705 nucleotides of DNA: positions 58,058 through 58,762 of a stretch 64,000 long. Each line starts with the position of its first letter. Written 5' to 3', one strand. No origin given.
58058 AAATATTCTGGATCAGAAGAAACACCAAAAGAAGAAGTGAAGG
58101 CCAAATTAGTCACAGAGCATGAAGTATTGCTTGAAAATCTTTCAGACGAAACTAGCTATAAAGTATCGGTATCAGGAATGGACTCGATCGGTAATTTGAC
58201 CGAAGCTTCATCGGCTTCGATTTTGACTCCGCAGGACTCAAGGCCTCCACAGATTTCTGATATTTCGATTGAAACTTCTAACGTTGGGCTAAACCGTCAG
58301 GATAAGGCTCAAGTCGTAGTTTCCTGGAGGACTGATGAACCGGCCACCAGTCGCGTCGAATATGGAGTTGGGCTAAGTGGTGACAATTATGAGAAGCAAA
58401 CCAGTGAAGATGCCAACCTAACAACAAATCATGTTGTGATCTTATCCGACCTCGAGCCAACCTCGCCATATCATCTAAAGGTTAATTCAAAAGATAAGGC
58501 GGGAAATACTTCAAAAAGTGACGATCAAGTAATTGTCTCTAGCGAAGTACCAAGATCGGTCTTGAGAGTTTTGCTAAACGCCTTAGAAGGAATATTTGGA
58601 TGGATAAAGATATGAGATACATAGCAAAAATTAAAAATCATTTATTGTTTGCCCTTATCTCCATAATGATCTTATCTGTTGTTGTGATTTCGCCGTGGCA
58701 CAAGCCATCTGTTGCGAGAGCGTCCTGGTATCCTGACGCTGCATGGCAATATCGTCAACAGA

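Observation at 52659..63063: Two translationally coupled giant surface proteins sharing a conserved C-terminal tail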

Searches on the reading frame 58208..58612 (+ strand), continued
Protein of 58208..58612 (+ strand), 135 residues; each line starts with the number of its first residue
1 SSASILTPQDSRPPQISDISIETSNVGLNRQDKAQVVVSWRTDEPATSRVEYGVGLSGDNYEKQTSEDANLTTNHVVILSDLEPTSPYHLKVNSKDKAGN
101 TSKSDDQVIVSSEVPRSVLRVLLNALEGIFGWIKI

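Call 75: search_protein_families(library=ncbifam, proteins=[L091:14452-15147:+, L091:15143-16342:+], max_evalue=0.001)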
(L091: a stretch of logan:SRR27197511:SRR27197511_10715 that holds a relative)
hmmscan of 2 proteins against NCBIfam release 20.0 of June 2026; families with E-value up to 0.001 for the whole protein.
L091:14452-15147:+ (232 aa): 189 families (the best 25 are shown)
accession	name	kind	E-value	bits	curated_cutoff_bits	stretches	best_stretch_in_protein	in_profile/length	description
TIGR02211.1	LolD_lipo_ex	equivalog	3.6e-59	200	307.75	1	7-226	1-220/221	lipoprotein-releasing ABC transporter ATP-binding protein LolD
TIGR02673.1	FtsE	equivalog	1.9e-53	181.3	264.85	1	8-223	2-213/214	cell division ATP-binding protein FtsE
NF038007.1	ABC_ATP_DarD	equivalog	3.9e-52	176.9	375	1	8-225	2-218/218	darobactin export ABC transporter ATP-binding protein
NF007879.0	PRK10584.1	equivalog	5.5e-51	173.5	336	1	4-227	3-226/228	putative ABC transporter ATP-binding protein YbbA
NF007826.0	PRK10535.1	equivalog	2e-50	171.8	966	1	6-228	3-224/648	macrolide ABC transporter ATP-binding protein/permease MacB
TIGR03608.1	L_ocin_972_ABC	subfamily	6e-48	163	254.85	1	22-219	9-205/206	putative bacteriocin export ABC transporter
NF008639.0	PRK11629.1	equivalog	1.2e-47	162.3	360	1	6-229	5-228/234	lipoprotein-releasing ABC transporter ATP-binding protein LolD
TIGR02982.1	heterocyst_DevA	subfamily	1.1e-46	159.2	295.8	1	7-226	1-220/220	ABC exporter ATP-binding subunit, DevA family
NF040933.2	ABC_arch_GlcV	equivalog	2.3e-45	155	450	1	8-225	3-220/357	glucose ABC transporter ATP-binding protein GlcV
TIGR02315.1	ABC_phnC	equivalog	7.4e-45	153.3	266.1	1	7-225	1-224/243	phosphonate ABC transporter ATP-binding protein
TIGR03265.1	PhnT2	equivalog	1.5e-43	149.4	457.7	1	7-226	4-214/353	putative 2-aminoethylphosphonate ABC transporter ATP-binding protein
NF006987.0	PRK09452.1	equivalog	8.8e-43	146.4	482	1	3-228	13-229/378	spermidine/putrescine ABC transporter ATP-binding protein PotA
TIGR01186.1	proV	subfamily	1.1e-42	146.4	326.6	1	25-225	7-208/363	betaine/proline/choline family ABC transporter ATP-binding protein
NF040840.2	tungstate_WtpC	equivalog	6.4e-42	144.1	440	1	8-225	2-209/347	tungstate ABC transporter ATP-binding protein WtpC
NF043075.1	MMSYN1_0197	equivalog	1.3e-39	136.1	550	1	7-226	2-212/341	spermidine/putrescine ABC transporter ATP-binding protein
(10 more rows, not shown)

L091:15143-16342:+ (400 aa): 9 families
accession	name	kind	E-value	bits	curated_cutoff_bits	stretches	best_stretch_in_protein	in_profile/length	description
NF007826.0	PRK10535.1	equivalog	9.3e-26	90.3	966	1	8-398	259-646/648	macrolide ABC transporter ATP-binding protein/permease MacB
TIGR03434.1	ADOP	subfamily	4.8e-23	81.2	622.3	1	91-400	507-803/803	ADOP family duplicated permease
TIGR02212.1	lolCE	equivalog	1.1e-21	77.3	362.45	1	21-400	24-411/411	lipoprotein-releasing ABC transporter permease subunit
NF008076.0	PRK10814.1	exception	2.4e-17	63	473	1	258-400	258-399/399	lipoprotein-releasing ABC transporter permease subunit LolC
NF008357.0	PRK11146.1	exception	1.2e-10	40.9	439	1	261-397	266-411/414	lipoprotein-releasing ABC transporter permease subunit LolE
TIGR02213.1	lolE_release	exception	2.3e-09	36.6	540.35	1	261-397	263-408/411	lipoprotein-releasing ABC transporter permease subunit LolE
NF038347.1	FtsX_Gpos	exception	1.5e-08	34.3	225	1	226-381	131-287/296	permease-like cell division protein FtsX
TIGR00439.2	FtsX_Gneg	equivalog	3.1e-08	33.2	255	1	219-382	120-284/292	permease-like cell division protein FtsX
NF038346.1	FtsX_actino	exception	6.7e-06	25.7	250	1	247-335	160-251/308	permease-like cell division protein FtsX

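Call 76: search_protein_families(library=pfam, proteins=[P0019, P0049, P0078, P0129], max_evalue=0.0001)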
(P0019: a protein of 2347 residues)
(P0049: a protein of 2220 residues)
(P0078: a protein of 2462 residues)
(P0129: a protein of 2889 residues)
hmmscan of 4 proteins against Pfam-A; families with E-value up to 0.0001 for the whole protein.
P0019 (2347 aa): 14 families
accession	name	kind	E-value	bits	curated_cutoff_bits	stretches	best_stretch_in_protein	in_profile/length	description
PF16656.11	Pur_ac_phosph_N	-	2.2e-103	339.5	30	11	1060-1144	5-93/93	Purple acid Phosphatase, N-terminal domain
PF00041.27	fn3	-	9.8e-78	256.9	25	6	1446-1523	3-74/84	Fibronectin type III domain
PF25059.1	FN3_DSCAM-DSCAML_C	-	1.6e-29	102.5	39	0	2164-2205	30-71/89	DSCAM/DSCAML C-terminal Fn3-like domain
PF16655.11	PhoD_N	-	2.3e-26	92.6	30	0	1263-1322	25-80/90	PhoD-like phosphatase, N-terminal domain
PF25788.1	Ig_Rha78A_N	-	3e-19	69.6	27.4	0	1114-1144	70-101/105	Rha78A-like, N-terminal immunoglobulin domain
PF24489.1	Ig_J_second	-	1.5e-14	54.4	27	0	1501-1532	61-92/105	Tip attachment protein J second Ig-like domain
PF10179.15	NDNF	-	1.3e-12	48.3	27.3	0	1108-1142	89-123/127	Neuron-derived neurotrophic factor, first Fn(III) domain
PF25814.1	fn3_SORL1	-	7.6e-10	39.1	27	0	1251-1323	3-74/90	SORL1-like, fn3 domain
PF25077.1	DUF7800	-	1.4e-09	38.4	27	0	1555-1616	13-70/89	Domain of unknown function (DUF7800)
PF17425.8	Arylsulfotran_N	-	8.2e-09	35.9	24.2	0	1066-1136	9-79/88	Arylsulfotransferase Ig-like domain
PF16794.11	fn3_4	-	5.4e-07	29.9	27.1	0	1914-1941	70-97/103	Fibronectin-III type domain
PF22352.2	K319L-like_PKD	-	2.1e-06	28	27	0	1070-1136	13-77/84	K319L-like, PKD domain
PF22986.3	Fn3_ELFN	-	8.2e-06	26.1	27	0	1781-1822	30-71/85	ELFN1/ELFN2, fibronectin type-III domain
PF16893.11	fn3_2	-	2.2e-05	25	27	0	1446-1523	3-79/89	Fibronectin type III domain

P0049 (2220 aa): 7 families
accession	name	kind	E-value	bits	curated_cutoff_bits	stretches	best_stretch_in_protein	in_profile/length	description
PF16656.11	Pur_ac_phosph_N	-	1.1e-81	270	30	11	1350-1434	8-93/93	Purple acid Phosphatase, N-terminal domain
PF00041.27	fn3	-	1e-53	179.9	25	2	1456-1525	8-75/84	Fibronectin type III domain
PF16655.11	PhoD_N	-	4.5e-21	75.6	30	0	1374-1413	40-78/90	PhoD-like phosphatase, N-terminal domain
PF25059.1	FN3_DSCAM-DSCAML_C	-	5.2e-17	62.4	39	0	2050-2095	42-87/89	DSCAM/DSCAML C-terminal Fn3-like domain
PF25788.1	Ig_Rha78A_N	-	9.5e-08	32.7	27.4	0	930-1013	14-88/105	Rha78A-like, N-terminal immunoglobulin domain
PF16874.11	Glyco_hydro_36C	-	2.3e-06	28.4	27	0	1286-1319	22-55/77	Glycosyl hydrolase family 36 C-terminal domain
PF16794.11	fn3_4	-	2.6e-05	24.5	27.1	0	1593-1622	62-91/103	Fibronectin-III type domain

P0078 (2462 aa): 8 families
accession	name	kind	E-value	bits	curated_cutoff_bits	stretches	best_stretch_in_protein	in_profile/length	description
PF16656.11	Pur_ac_phosph_N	-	1.9e-109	358.9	30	13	1417-1502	6-93/93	Purple acid Phosphatase, N-terminal domain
PF00041.27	fn3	-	1.8e-55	185.5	25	2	2248-2319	7-75/84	Fibronectin type III domain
PF25059.1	FN3_DSCAM-DSCAML_C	-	4.4e-15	56.2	39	0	1463-1510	42-87/89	DSCAM/DSCAML C-terminal Fn3-like domain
PF16655.11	PhoD_N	-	1.6e-11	45.1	30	0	1037-1102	26-85/90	PhoD-like phosphatase, N-terminal domain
PF12810.13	ALK_LTK_GRD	-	1.8e-10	41.7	24.5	1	142-380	12-219/243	ALK/LTK, Glycine-rich domain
PF24489.1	Ig_J_second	-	3.2e-08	34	27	0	1706-1794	3-91/105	Tip attachment protein J second Ig-like domain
PF16794.11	fn3_4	-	6.5e-08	32.9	27.1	0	1561-1588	66-93/103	Fibronectin-III type domain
PF10179.15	NDNF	-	1.4e-07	32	27.3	0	1563-1591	88-116/127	Neuron-derived neurotrophic factor, first Fn(III) domain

P0129 (2889 aa): 6 families
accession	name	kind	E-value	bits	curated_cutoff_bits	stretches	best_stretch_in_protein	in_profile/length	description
PF16656.11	Pur_ac_phosph_N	-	2.1e-41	140.8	30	5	2488-2574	8-93/93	Purple acid Phosphatase, N-terminal domain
PF00041.27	fn3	-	1.9e-40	137.4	25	3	2190-2260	4-71/84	Fibronectin type III domain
PF25059.1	FN3_DSCAM-DSCAML_C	-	4.1e-12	46.7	39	0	2233-2259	40-66/89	DSCAM/DSCAML C-terminal Fn3-like domain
PF25788.1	Ig_Rha78A_N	-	7.8e-07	29.8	27.4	0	2180-2264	13-91/105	Rha78A-like, N-terminal immunoglobulin domain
PF16655.11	PhoD_N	-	1.7e-06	28.9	30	0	90-111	60-78/90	PhoD-like phosphatase, N-terminal domain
PF16893.11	fn3_2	-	1.9e-06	28.4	27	0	2667-2756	2-89/89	Fibronectin type III domain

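Call 80: search_protein_families(library=ncbifam, proteins=[window:58208-58612:+], max_evalue=0.1)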
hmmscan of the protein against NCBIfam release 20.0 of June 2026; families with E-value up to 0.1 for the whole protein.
window:58208-58612:+ (135 aa): 2 families
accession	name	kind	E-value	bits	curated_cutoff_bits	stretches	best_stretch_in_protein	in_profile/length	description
NF045522.1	MXAN_2561_fam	equivalog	0.00035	20.1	150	1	31-104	192-250/304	MXAN_2561 family MXYO-CTERM-anchored protein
NF033510.3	Ca_tandemer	repeat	0.051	13.9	50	1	10-102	7-96/96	Ca2+-stabilized repeat-containing adhesin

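Call 84: search_protein_families(library=pfam, proteins=[L009:4611-5708:+, L008:15799-16965:+, L008:18057-19064:+, L008:1421-3001:+, L008:14880-15755:+, L009:853-2619:+], max_evalue=0.001)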
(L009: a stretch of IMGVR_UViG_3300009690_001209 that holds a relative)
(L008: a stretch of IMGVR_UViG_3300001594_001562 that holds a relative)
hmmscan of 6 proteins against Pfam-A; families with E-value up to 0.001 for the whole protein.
L009:4611-5708:+ (366 aa): 1 family
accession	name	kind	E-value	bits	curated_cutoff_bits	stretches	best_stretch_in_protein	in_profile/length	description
PF00078.32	RVT_1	-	7.9e-21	75.1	29.6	1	65-302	8-205/205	Reverse transcriptase (RNA-dependent DNA polymerase)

L008:15799-16965:+ (389 aa): 1 family
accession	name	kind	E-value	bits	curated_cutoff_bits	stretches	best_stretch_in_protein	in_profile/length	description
PF17236.8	SU10_MCP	-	4.1e-44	151.7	24.1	1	20-384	12-288/292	SU10 major capsid protein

L008:18057-19064:+ (336 aa): 1 family
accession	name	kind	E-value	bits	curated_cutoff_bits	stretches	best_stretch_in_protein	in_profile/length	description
PF10983.13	DUF2793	-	4.9e-24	84.5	27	1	19-92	13-86/87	Protein of unknown function (DUF2793)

L008:1421-3001:+ (527 aa): 4 families
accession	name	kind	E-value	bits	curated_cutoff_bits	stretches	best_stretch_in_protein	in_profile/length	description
PF18733.6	HEPN_LA2681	-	8.8e-37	126.9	27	1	303-504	5-204/204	LA2681-like HEPN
PF18730.6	HEPN_Cthe2314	-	7.5e-08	33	27.1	1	318-497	29-166/174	Cthe_2314-like HEPN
PF13181.12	TPR_8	-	1.9e-06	28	25.7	1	139-170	2-33/34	Tetratricopeptide repeat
PF00515.34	TPR_1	-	3.1e-05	24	27.8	1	140-171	3-34/34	Tetratricopeptide repeat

L008:14880-15755:+ (292 aa): 0 families

L009:853-2619:+ (589 aa): 1 family
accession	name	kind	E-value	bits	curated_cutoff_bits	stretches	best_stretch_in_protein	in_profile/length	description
PF10502.14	Peptidase_S26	-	3.9e-26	92.4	22.9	1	196-329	51-159/168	Signal peptidase, peptidase S26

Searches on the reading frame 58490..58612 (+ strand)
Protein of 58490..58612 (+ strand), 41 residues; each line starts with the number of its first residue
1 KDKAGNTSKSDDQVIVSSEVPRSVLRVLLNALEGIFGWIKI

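Call 37: find_homologous_proteins(query=A3, max_evalue=0.01)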
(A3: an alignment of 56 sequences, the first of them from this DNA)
Query A3 (56 sequences) (41 aa, profile of the alignment): 1 proteins with E <= 0.01 among 13 candidates.
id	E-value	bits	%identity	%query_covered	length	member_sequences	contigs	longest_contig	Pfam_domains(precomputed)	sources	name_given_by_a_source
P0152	2.1e-17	80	34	93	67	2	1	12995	-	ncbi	ncbi:MAG: hypothetical protein UT48_C0022G0014, partial [Parcubacteria group bacterium GW2011_GWE2_3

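Call 41: find_encoding_contigs(protein=P0152, flank=10000, max_places=3)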
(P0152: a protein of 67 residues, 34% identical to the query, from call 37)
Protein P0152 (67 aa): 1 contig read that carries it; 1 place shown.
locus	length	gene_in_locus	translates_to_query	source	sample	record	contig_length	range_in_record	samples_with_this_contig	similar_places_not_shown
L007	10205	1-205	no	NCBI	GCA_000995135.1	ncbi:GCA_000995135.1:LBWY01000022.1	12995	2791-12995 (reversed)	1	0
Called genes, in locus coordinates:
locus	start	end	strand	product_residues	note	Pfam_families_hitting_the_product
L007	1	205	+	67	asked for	?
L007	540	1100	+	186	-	PF05198:IF3_N, PF00707:IF3_C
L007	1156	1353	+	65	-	PF01632:Ribosomal_L35p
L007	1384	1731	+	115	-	PF00453:Ribosomal_L20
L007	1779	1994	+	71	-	PF03840:SecG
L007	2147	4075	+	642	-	PF00496:SBP_bac_5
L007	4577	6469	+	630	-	PF00753:Lactamase_B, PF12706:Lactamase_B_2, PF22505:RNase_J_b_CASP, PF07521:RMMBL (faint), PF17770:RNase_J_C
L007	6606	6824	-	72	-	-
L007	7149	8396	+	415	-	PF13509:S1_2 (faint), PF21710:Spt6_S1 (faint), PF00575:S1 (weak), PF23459:S1_RRP5 (faint), PF00575:S1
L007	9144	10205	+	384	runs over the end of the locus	PF00579:tRNA-synt_1b, PF01479:S4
